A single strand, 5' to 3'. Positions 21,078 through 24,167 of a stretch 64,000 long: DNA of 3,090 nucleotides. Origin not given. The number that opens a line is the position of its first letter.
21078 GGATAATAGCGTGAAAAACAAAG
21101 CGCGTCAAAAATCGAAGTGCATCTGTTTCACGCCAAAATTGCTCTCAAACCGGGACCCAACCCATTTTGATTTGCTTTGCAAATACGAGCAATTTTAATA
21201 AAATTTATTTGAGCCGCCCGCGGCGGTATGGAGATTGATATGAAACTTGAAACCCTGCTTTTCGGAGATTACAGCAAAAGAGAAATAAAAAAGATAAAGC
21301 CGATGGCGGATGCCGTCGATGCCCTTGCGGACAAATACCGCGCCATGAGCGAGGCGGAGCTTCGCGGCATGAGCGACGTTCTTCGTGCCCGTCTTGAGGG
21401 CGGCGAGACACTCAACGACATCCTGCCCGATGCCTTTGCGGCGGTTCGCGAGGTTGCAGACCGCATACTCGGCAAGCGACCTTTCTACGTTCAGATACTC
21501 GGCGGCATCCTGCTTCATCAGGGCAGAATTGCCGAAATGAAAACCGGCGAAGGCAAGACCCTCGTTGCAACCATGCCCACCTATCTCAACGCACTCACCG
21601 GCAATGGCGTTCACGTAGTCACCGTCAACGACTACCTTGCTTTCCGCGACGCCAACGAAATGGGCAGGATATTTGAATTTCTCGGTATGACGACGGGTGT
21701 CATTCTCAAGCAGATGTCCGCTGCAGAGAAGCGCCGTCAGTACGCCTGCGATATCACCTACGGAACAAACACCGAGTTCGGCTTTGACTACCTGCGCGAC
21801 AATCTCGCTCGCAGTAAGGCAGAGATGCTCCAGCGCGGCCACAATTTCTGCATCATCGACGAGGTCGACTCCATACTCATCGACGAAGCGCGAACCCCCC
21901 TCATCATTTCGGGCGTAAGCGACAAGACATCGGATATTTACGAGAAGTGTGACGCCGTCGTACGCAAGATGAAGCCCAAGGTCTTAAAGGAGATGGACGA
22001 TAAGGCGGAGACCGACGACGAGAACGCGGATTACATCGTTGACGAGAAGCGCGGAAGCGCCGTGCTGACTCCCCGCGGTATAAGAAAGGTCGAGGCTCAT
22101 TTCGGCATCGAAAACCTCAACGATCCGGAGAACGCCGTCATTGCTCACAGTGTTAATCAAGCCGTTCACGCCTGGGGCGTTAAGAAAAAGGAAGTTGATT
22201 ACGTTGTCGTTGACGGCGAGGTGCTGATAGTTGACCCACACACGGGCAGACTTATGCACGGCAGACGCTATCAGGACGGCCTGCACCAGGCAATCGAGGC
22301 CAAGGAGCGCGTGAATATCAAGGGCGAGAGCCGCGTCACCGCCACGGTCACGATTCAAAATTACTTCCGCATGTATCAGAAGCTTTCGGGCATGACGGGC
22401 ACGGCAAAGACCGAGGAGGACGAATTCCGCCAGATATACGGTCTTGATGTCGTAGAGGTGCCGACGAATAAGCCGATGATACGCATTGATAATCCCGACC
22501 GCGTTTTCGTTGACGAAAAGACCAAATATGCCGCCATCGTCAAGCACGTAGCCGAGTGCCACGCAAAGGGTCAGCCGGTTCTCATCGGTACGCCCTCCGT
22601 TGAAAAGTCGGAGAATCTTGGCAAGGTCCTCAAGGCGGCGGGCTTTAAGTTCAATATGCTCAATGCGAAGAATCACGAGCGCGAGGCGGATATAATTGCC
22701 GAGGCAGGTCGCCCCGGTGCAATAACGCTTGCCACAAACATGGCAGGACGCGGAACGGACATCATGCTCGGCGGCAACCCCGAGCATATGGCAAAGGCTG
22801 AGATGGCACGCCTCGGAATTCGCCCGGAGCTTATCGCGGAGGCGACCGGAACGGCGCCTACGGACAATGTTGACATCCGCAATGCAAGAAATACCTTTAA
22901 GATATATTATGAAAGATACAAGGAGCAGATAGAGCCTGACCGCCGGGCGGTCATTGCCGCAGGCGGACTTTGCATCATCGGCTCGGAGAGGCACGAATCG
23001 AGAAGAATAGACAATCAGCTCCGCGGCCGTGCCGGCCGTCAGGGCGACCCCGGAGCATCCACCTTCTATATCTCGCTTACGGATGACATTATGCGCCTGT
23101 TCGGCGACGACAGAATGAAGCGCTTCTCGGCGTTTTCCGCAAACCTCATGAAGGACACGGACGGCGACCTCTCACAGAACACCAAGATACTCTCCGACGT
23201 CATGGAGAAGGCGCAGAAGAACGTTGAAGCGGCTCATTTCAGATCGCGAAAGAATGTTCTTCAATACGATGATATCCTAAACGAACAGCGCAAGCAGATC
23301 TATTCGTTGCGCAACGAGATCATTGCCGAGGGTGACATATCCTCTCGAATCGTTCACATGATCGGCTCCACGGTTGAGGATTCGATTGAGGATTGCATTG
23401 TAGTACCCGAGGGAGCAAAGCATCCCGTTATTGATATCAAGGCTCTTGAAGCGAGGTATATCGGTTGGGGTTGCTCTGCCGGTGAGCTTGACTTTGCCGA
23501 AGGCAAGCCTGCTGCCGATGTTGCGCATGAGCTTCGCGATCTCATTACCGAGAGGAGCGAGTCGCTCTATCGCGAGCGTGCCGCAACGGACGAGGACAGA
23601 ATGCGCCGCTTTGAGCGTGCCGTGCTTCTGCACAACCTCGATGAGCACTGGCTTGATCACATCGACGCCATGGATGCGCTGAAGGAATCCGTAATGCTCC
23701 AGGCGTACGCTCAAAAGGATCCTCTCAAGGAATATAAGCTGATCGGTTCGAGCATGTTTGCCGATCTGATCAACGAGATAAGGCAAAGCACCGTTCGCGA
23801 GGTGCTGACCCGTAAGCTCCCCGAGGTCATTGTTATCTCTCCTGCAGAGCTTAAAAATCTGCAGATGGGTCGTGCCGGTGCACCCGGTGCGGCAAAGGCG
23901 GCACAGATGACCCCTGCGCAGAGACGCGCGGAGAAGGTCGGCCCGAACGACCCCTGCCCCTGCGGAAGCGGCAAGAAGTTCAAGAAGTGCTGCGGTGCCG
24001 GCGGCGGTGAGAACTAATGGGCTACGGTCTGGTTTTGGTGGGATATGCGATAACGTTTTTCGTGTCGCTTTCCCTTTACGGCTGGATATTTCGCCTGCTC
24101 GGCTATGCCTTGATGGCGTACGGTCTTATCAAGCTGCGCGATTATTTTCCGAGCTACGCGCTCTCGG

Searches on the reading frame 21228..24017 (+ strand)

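Call 5: search_protein_families(library=pfam, proteins=[window:21228-24017:+], max_evalue=0.001)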
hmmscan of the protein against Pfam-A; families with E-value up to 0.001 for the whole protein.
window:21228-24017:+ (929 aa): 6 families
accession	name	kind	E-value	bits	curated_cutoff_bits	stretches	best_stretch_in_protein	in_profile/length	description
PF07517.20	SecA_DEAD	-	1.6e-123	412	24.6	1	11-401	4-290/290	SecA DEAD-like domain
PF21090.3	P-loop_SecA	-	1.6e-83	279.8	27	1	416-633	1-196/205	SecA P-loop domain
PF07516.18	SecA_SW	-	4.1e-52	177.6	26.7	1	652-860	4-197/200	SecA Wing and Scaffold domain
PF01043.26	SecA_PP_bind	-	6.4e-34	117.3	23.5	1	234-357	2-110/110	SecA preprotein cross-linking domain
PF02810.21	SEC-C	-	7.1e-09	35.8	20.4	1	907-923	2-18/19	SEC-C motif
PF00270.35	DEAD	-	5.8e-07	29.8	26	1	100-219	17-132/167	DEAD/DEAH box helicase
